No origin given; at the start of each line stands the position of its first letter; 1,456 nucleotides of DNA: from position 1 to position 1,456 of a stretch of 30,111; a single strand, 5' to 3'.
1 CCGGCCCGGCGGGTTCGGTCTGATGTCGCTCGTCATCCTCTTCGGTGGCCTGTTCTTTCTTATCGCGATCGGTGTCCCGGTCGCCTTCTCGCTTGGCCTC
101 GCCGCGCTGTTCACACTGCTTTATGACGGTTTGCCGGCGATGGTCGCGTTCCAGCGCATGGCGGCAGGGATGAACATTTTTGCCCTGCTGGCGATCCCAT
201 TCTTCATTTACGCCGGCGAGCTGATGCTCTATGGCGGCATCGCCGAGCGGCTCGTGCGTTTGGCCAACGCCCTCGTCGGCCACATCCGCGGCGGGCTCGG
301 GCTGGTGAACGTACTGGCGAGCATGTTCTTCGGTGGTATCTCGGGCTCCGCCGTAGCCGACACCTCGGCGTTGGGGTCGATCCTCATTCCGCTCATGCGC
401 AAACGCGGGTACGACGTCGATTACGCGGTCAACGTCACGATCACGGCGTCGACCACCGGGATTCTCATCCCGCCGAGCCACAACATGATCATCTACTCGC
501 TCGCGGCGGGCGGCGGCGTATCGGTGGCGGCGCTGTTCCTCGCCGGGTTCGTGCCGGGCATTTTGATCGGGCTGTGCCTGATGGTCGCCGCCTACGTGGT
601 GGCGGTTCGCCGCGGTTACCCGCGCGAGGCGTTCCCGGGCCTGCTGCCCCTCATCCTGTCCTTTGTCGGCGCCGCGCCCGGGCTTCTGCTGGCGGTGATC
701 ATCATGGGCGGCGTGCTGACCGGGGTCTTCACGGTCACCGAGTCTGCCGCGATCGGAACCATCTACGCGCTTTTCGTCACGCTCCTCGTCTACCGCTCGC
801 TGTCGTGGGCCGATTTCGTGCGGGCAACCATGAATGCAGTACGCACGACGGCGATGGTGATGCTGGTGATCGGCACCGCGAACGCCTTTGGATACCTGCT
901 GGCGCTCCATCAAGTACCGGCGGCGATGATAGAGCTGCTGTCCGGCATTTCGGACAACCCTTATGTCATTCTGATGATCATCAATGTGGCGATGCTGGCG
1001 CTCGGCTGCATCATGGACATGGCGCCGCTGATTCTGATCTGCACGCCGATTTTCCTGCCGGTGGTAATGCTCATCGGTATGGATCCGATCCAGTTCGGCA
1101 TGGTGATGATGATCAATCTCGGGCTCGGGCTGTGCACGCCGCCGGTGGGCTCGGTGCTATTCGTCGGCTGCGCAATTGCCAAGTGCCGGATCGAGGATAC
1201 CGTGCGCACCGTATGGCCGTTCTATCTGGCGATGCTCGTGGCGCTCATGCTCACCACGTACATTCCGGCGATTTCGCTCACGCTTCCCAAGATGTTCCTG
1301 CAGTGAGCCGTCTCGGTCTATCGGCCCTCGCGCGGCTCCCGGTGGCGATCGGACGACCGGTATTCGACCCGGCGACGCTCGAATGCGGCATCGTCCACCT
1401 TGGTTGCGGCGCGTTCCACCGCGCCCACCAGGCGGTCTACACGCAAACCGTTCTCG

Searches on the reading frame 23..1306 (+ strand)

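Call 7: search_protein_families(library=pfam, proteins=[window:23-1306:+])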
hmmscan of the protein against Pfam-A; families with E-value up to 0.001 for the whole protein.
window:23-1306:+ (427 aa): 1 family
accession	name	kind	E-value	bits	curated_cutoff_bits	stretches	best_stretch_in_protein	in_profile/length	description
PF06808.19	DctM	-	1.7e-115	386.6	23.8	1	7-417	1-413/413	Tripartite ATP-independent periplasmic transporter, DctM component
